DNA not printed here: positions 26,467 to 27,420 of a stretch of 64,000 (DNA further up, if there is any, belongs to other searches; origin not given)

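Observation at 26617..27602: NYN-domain nuclease gene inserted into the conserved rpsO-pnp operon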

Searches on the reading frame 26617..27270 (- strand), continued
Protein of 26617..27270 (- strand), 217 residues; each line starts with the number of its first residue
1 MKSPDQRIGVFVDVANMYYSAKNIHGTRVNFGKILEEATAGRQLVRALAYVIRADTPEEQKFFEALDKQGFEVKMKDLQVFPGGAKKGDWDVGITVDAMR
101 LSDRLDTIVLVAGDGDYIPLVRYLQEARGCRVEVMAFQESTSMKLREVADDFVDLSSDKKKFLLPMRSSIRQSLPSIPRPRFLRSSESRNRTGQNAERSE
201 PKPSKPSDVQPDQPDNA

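Call 37: fold_search(model_id=the predicted structure, library=pdb)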
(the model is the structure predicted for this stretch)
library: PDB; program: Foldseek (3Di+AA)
matches with E <= 10: 1847; with E <= 0.001: 7
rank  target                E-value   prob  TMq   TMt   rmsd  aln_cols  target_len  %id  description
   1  2qip                  3.3e-18  1.00  0.70  0.93   2.6       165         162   36  Crystal structure of a protein of unknown function VPA0982 from Vibrio parahaemolyticus RIMD 2210633 (released 2007-07-24)
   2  5yaa_C                1.0e-06  1.00  0.53  0.75   3.8       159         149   16  Crystal structure of Marf1 NYN domain from Mus musculus (released 2018-10-03)
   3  6fdl_B                2.0e-06  1.00  0.50  0.69   4.2       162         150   14  Crystal structure of the NYN domain of human MARF1 (released 2018-11-07)
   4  5yaa_A                2.3e-06  1.00  0.52  0.72   4.1       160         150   15  Crystal structure of Marf1 NYN domain from Mus musculus (released 2018-10-03)
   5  5yaa_D                4.9e-06  1.00  0.52  0.73   3.9       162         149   16  Crystal structure of Marf1 NYN domain from Mus musculus (released 2018-10-03)
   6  6fdl_A                1.8e-05  1.00  0.51  0.72   4.1       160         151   16  Crystal structure of the NYN domain of human MARF1 (released 2018-11-07)
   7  7d1i_C                3.0e-04  1.00  0.39  0.27   6.1       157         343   16  Crystal structure of acinetobacter baumannii MurG (released 2021-07-14)
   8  6whj_A                1.7e-03  1.00  0.40  0.28  11.6       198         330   10  Structure of Ribokinase from Giardia lamblia (released 2020-04-22)
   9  6whj_B                2.0e-03  0.99  0.39  0.27  12.2       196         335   11  Structure of Ribokinase from Giardia lamblia (released 2020-04-22)
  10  5hmm_A                2.1e-03  0.99  0.36  0.30   6.2       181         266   15  Crystal Structure of T5 D15 Protein Co-crystallized with Metal Ions (released 2016-06-01)
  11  7cs6_C                2.1e-03  0.99  0.33  0.26   5.9       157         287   11  IiPLR1 with NADP+ and (-)lariciresinol (released 2021-06-09)
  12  9nto_B                2.4e-03  0.99  0.36  0.41   6.8       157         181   14  Structure of Cap9-CdnD complex containing NDG modification (released 2025-05-07)
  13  6whj_D                2.7e-03  1.00  0.40  0.30  12.0       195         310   10  Structure of Ribokinase from Giardia lamblia (released 2020-04-22)
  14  4pg6_A                2.7e-03  0.97  0.30  0.19   7.1       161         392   13  Crystal structure of S. aureus Homoserine Dehydrogenase at pH7.0 (released 2015-05-13)
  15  7cs6_A                3.1e-03  0.98  0.33  0.27   5.6       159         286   11  IiPLR1 with NADP+ and (-)lariciresinol (released 2021-06-09)
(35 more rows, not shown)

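Call 38: search_solved_structures(query=A2, max_evalue=10, show_alignments=4)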
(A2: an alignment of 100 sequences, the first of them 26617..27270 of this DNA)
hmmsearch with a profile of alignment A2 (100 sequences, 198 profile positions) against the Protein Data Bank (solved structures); distinct sequences matched with E-value up to 10: 2.
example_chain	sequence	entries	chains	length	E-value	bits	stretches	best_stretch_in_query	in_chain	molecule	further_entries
2qip_A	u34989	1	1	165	3.1e-37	131.2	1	4-158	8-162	Protein of unknown function VPA0982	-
2l3n_A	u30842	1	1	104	0.084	15.5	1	34-75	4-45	DNA-binding protein rap1,Telomere length regulator taz1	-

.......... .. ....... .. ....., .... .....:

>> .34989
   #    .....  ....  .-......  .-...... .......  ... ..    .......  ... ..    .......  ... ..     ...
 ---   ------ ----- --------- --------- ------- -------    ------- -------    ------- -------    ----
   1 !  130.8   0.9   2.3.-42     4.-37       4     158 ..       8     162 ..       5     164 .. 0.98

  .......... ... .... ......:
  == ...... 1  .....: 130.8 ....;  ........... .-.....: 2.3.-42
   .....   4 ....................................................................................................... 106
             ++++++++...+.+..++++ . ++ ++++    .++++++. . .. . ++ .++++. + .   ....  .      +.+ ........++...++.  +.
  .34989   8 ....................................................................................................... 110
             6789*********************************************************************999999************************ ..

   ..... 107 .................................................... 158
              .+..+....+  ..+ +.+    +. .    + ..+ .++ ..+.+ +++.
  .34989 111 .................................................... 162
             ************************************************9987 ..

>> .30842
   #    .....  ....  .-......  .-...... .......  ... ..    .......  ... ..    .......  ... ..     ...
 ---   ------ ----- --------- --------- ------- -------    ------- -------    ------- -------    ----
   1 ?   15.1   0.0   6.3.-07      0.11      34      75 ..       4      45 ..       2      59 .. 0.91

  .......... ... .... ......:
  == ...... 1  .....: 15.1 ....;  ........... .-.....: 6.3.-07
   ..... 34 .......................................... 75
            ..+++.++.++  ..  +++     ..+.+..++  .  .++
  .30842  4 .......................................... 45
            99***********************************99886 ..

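Call 48: search_protein_families(library=pfam, proteins=[L060:5671-6360:+, L067:1-351:+, L002:5645-6400:+, L079:5579-6607:+, L018:5600-6247:+, L062:5453-5992:+, L059:5762-6742:+, L080:3391-4668:-, L075:5646-6044:-, L032:6287-6901:-], max_evalue=0.001)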
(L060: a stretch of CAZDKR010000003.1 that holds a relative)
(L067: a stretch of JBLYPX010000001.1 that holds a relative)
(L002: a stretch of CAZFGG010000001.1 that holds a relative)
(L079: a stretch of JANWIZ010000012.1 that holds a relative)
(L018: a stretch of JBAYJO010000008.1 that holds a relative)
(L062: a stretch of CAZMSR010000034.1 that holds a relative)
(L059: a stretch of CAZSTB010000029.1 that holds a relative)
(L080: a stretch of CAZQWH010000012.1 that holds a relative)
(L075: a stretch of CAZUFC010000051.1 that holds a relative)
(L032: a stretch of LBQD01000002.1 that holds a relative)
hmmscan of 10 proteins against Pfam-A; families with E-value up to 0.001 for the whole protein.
L060:5671-6360:+ (229 aa): 4 families
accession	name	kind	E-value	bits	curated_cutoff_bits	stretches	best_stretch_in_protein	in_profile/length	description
PF14622.11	Ribonucleas_3_3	-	1.8e-42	144.9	35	1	17-148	1-127/128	Ribonuclease-III-like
PF00636.31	Ribonuclease_3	-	8.4e-29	100.8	27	1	43-133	1-102/102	Ribonuclease III domain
PF00035.32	dsrm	-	1.6e-15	57.9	23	1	161-225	1-64/66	Double-stranded RNA binding motif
PF22935.1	RM44_endonuclase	-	9.4e-10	39.1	27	1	9-128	11-139/139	Large ribosomal subunit protein mL44, endonuclease domain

L067:1-351:+ (117 aa): 2 families
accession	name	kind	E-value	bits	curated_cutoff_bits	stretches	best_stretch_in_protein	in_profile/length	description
PF00035.32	dsrm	-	3.2e-15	56.9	23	1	47-111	1-64/66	Double-stranded RNA binding motif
PF14622.11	Ribonucleas_3_3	-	7.9e-08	33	35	1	2-34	95-127/128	Ribonuclease-III-like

L002:5645-6400:+ (251 aa): 0 families

L079:5579-6607:+ (342 aa): 2 families
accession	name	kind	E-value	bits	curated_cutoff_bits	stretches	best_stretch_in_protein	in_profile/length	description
PF00814.31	TsaD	-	1.3e-87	294.3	24.8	1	37-318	1-263/264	tRNA N6-adenosine threonylcarbamoyltransferase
PF22521.2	HypF_C_2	-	8.5e-07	29.4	27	1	241-302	160-221/241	Carbamoyltransferase, Kae1-like Domain, second subdomain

L018:5600-6247:+ (215 aa): 1 family
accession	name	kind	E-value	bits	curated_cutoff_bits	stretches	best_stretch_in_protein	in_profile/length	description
PF13398.12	Peptidase_M50B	-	1.2e-06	28.8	26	1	39-173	25-159/201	Peptidase M50B-like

L062:5453-5992:+ (179 aa): 1 family
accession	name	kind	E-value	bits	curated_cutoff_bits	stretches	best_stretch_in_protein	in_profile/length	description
PF01245.26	Ribosomal_L19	-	1e-26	93.5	22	1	55-162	7-107/111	Ribosomal protein L19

L059:5762-6742:+ (326 aa): 2 families
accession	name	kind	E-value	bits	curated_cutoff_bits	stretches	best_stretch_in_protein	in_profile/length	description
PF00849.27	PseudoU_synth_2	-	8.9e-33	114.1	26.8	1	96-259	1-152/152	RNA pseudouridylate synthase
PF01479.30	S4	-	3.3e-10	40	22.8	1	20-66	1-48/48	S4 domain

L080:3391-4668:- (425 aa): 1 family
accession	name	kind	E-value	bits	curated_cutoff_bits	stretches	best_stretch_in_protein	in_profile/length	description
PF12899.13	Glyco_hydro_100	-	8.3e-13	48.3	23.6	1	239-395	276-432/435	Alkaline and neutral invertase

L075:5646-6044:- (132 aa): 1 family
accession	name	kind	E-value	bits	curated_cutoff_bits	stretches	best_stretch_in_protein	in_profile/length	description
PF01850.27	PIN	-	1e-14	55.6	23.6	1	4-125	1-117/120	PIN domain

L032:6287-6901:- (204 aa): 0 families

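Call 67: find_homologous_proteins(query=L080:4995-5699:+, max_evalue=1e-20)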
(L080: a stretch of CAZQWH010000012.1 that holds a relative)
Query L080:4995-5699:+ (235 aa): 7760 proteins with E <= 1e-20 among 8000 candidates; the best 120 are listed.
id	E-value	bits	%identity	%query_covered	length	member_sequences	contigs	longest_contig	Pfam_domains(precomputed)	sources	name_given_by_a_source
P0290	3.7e-152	522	100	100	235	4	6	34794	PF01936.25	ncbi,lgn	-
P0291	1.0e-134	465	89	100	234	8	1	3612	PF01936.25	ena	-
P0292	7.9e-125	433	84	100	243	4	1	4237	PF01936.25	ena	-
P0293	2.1e-109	383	79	94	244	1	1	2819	PF01936.25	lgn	-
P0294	1.0e-108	380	90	81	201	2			PF01936.25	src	-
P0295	1.8e-101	357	74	95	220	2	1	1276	PF01936.25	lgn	-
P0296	2.0e-100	353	73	94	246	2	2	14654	PF01936.25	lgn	-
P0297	3.8e-100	352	72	95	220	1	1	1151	PF01936.25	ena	-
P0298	1.2e-98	347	73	94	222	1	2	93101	PF01936.25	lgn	-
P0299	2.2e-98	346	70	95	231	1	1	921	PF01936.25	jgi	jgi:uncharacterized LabA/DUF88 family protein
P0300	2.6e-98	346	74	94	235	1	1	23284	PF01936.25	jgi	jgi:uncharacterized LabA/DUF88 family protein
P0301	1.0e-97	344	73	94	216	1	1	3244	PF01936.25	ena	-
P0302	1.3e-96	341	72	94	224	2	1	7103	PF01936.25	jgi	jgi:uncharacterized LabA/DUF88 family protein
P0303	1.4e-96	341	72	94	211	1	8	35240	PF01936.25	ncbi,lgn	-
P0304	1.6e-96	340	69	100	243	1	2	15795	PF01936.25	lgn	-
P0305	6.9e-96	338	71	95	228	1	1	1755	PF01936.25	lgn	-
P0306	4.4e-95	336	72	94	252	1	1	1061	PF01936.25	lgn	-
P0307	5.0e-95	336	70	95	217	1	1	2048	PF01936.25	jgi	jgi:uncharacterized LabA/DUF88 family protein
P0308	7.5e-95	335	71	94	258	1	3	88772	PF01936.25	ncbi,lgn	-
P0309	2.0e-94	334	72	93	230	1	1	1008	PF01936.25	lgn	-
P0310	3.1e-92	326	69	94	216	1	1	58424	PF01936.25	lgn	-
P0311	1.8e-87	311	63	97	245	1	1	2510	PF01936.25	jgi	jgi:uncharacterized LabA/DUF88 family protein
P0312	3.8e-87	310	65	95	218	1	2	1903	PF01936.25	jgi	jgi:uncharacterized LabA/DUF88 family protein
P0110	1.5e-71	259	70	73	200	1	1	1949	PF01936.25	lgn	-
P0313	9.2e-70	253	71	70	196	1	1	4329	PF01936.25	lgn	-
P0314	1.3e-69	252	68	75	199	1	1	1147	PF01936.25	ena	-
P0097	1.5e-69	252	64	78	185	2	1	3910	PF01936.25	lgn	-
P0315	4.0e-69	251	68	74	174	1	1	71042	PF01936.25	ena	-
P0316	1.0e-68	249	67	70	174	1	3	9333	PF01936.25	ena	-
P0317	1.1e-68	249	68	75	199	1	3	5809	PF01936.25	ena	-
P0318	1.8e-68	249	68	71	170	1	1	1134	PF01936.25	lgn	-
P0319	2.3e-68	248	65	73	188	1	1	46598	PF01936.25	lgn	-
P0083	2.6e-68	248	57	89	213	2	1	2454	PF01936.25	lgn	-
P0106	3.2e-68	248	68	72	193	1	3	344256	PF01936.25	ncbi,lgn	-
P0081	3.5e-68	248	59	85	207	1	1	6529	PF01936.25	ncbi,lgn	-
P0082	9.0e-68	246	57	83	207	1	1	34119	PF01936.25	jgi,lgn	jgi:uncharacterized LabA/DUF88 family protein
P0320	9.6e-68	246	67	70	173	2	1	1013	PF01936.25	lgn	-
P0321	1.1e-67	246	64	75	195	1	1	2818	PF01936.25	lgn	-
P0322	1.5e-67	246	62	77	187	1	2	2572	PF01936.25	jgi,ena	jgi:uncharacterized LabA/DUF88 family protein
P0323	1.9e-67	245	65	70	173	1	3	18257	PF01936.25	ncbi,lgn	ncbi:MAG: NYN domain-containing protein [Patescibacteria group bacterium]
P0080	2.1e-67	245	56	89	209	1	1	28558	PF01936.25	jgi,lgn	jgi:uncharacterized LabA/DUF88 family protein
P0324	2.1e-67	245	67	75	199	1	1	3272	PF01936.25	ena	-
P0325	3.1e-67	245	65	70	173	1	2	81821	PF01936.25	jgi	-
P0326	3.2e-67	245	65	70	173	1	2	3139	PF01936.25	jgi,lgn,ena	-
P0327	3.3e-67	245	65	70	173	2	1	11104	PF01936.25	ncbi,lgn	-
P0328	4.2e-67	244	66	72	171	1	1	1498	PF01936.25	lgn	-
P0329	4.4e-67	244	65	70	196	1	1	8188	PF01936.25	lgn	-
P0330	4.5e-67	244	65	73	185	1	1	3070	PF01936.25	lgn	-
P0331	4.5e-67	244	68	71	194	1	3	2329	PF01936.25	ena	-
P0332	5.8e-67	244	68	71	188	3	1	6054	PF01936.25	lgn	-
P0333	6.5e-67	244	66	70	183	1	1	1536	PF01936.25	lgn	-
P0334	7.2e-67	243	67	71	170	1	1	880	PF01936.25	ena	-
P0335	7.3e-67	243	61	77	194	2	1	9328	PF01936.25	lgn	-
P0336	8.9e-67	243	66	72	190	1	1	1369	PF01936.25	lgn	-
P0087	1.1e-66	243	65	70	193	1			PF01936.25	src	-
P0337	1.2e-66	243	64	70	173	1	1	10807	PF01936.25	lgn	-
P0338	1.4e-66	242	62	74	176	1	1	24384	PF01936.25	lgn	-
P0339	1.4e-66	242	64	75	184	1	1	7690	PF01936.25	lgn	-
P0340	1.6e-66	242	64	70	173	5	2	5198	PF01936.25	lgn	-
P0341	1.6e-66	242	66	74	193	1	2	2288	PF01936.25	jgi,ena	-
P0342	1.9e-66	242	68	70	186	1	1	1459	PF01936.25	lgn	-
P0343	2.4e-66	242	68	70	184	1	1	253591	PF01936.25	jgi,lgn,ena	-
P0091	4.0e-66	241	64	70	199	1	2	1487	PF01936.25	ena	-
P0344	4.6e-66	241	67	70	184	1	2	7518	PF01936.25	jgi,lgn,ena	-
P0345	4.6e-66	241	66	71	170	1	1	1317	PF01936.25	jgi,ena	-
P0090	5.2e-66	241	59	80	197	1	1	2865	PF01936.25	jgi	jgi:uncharacterized LabA/DUF88 family protein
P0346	5.5e-66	241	60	83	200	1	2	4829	PF01936.25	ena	-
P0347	6.2e-66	240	67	70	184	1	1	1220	PF01936.25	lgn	-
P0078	7.9e-66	240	66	74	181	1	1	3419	PF01936.25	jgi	jgi:uncharacterized LabA/DUF88 family protein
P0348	8.4e-66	240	67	68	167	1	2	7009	PF01936.25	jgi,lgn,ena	-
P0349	8.6e-66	240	64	73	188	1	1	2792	PF01936.25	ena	-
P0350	1.1e-65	240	66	73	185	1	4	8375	PF01936.25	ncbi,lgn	-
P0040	1.1e-65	240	59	85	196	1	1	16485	PF01936.25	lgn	-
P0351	1.2e-65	239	65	73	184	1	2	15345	PF01936.25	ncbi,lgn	-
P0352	1.3e-65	239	62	78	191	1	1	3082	PF01936.25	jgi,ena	-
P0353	1.4e-65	239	64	73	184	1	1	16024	PF01936.25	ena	-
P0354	1.4e-65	239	64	73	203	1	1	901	PF01936.25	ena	-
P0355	1.4e-65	239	60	79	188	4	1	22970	PF01936.25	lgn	-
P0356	1.4e-65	239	62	78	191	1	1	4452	PF01936.25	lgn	-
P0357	1.5e-65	239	63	71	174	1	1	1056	PF01936.25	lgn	-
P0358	1.7e-65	239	65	72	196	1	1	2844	PF01936.25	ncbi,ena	-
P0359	1.7e-65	239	64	70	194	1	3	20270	PF01936.25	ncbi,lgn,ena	-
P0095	1.7e-65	239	61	79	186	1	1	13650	PF01936.25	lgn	-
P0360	1.7e-65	239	64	71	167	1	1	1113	PF01936.25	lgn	-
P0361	1.8e-65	239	62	78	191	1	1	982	PF01936.25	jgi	jgi:uncharacterized protein (TIGR00288 family)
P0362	1.9e-65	239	62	75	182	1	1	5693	PF01936.25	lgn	-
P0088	1.9e-65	239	59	79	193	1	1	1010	PF01936.25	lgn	-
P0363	2.1e-65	239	64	75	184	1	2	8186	PF01936.25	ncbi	-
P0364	2.7e-65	238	66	71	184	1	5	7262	PF01936.25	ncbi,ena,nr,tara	ncbi:hypothetical protein CL634_02465 [bacterium]|nr:hypothetical protein [bacterium]|tara:strand:- 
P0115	3.1e-65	238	66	68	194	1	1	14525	PF01936.25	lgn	-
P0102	3.1e-65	238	58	78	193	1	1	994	PF01936.25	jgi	jgi:uncharacterized LabA/DUF88 family protein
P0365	3.6e-65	238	63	77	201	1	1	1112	PF01936.25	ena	-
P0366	3.7e-65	238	64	75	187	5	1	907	PF01936.25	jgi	jgi:uncharacterized LabA/DUF88 family protein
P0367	4.4e-65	238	66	70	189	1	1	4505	PF01936.25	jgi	-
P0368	4.5e-65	238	64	75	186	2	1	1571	PF01936.25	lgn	-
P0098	4.9e-65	237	61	73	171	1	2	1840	PF01936.25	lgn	-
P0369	5.7e-65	237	60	74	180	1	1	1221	PF01936.25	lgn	-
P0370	5.8e-65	237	62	75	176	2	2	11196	PF01936.25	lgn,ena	-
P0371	6.1e-65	237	65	63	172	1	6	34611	PF01936.25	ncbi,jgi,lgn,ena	-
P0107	6.4e-65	237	59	76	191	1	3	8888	PF01936.25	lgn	-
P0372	6.4e-65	237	63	73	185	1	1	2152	PF01936.25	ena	-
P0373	6.5e-65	237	63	74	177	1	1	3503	PF01936.25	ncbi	ncbi:MAG: NYN domain-containing protein [bacterium]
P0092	7.1e-65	237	58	78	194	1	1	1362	PF01936.25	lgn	-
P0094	8.1e-65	237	58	80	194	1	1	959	PF01936.25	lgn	-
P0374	8.1e-65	237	64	72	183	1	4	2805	PF01936.25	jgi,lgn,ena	jgi:uncharacterized LabA/DUF88 family protein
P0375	8.4e-65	237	57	83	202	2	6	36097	PF01936.25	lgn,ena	-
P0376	8.6e-65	237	64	73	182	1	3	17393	PF01936.25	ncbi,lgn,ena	-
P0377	9.4e-65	237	67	69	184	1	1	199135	PF01936.25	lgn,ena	-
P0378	9.7e-65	236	63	73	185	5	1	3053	PF01936.25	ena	-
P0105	9.8e-65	236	58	77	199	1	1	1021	PF01936.25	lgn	-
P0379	1.0e-64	236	66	70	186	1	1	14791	PF01936.25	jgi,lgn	-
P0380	1.1e-64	236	62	77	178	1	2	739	PF01936.25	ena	-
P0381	1.1e-64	236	63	73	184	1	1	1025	PF01936.25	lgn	-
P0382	1.1e-64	236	66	72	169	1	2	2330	PF01936.25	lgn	-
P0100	1.3e-64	236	65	71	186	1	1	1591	PF01936.25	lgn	-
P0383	1.3e-64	236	63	73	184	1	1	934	PF01936.25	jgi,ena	-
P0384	1.3e-64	236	64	71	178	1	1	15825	PF01936.25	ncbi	-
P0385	1.4e-64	236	64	75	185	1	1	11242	PF01936.25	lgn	-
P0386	1.5e-64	236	59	79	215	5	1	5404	PF01936.25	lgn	-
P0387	1.5e-64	236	61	78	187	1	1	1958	PF01936.25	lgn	-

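Call 68: find_encoding_contigs(protein=P0041, flank=6000, max_places=2)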
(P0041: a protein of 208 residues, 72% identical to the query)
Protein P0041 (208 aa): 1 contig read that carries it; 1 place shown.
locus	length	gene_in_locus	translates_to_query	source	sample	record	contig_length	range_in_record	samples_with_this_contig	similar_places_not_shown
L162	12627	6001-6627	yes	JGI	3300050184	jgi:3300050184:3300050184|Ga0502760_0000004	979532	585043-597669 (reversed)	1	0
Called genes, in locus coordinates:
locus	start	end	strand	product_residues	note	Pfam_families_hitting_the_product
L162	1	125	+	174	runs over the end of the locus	-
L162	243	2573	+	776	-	PF13229:Beta_helix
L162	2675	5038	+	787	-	-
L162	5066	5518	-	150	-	-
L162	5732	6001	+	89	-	PF00312:Ribosomal_S15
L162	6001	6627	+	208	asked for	PF01936:NYN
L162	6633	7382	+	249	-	-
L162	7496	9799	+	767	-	PF01138:RNase_PH, PF03725:RNase_PH_C, PF03726:PNPase (weak), PF01138:RNase_PH, PF00013:KH_1, PF00575:S1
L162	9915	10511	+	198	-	PF02224:Cytidylate_kin (weak), PF13189:Cytidylate_kin2, PF13207:AAA_17, PF13238:AAA_18, PF01202:SKI (weak)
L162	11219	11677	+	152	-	PF01252:Peptidase_A8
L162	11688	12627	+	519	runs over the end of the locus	PF13541:ChlI, PF00158:Sigma54_activat (faint), PF01078:Mg_chelatase, PF07728:AAA_5, PF00493:MCM (weak), PF13335:Mg_chelatase_C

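Call 69: find_encoding_contigs(protein=P0298, flank=6000, max_places=2)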
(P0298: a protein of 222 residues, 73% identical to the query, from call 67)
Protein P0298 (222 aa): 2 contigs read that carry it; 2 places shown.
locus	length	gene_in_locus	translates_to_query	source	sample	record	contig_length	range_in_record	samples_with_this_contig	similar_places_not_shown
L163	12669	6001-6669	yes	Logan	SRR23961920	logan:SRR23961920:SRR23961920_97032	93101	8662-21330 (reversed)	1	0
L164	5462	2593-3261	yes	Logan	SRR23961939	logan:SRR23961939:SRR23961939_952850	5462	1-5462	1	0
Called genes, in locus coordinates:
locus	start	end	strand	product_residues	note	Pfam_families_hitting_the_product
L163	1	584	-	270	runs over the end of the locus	PF02673:BacA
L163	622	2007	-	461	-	PF02403:Seryl_tRNA_N, PF00587:tRNA-synt_2b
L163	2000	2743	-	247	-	-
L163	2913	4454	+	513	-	PF01336:tRNA_anti-codon, PF00152:tRNA-synt_2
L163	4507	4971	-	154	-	PF03449:GreA_GreB_N, PF01272:GreA_GreB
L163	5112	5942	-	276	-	PF01551:Peptidase_M23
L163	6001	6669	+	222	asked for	PF01936:NYN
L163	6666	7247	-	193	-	PF04203:Sortase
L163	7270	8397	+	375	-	PF00188:CAP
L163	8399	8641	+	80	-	-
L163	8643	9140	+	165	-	PF02643:DUF192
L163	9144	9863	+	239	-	PF01509:TruB_N, PF16198:TruB_C_2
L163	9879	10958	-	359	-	-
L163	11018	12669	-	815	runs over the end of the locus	-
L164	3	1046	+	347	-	?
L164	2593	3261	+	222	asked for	PF01936:NYN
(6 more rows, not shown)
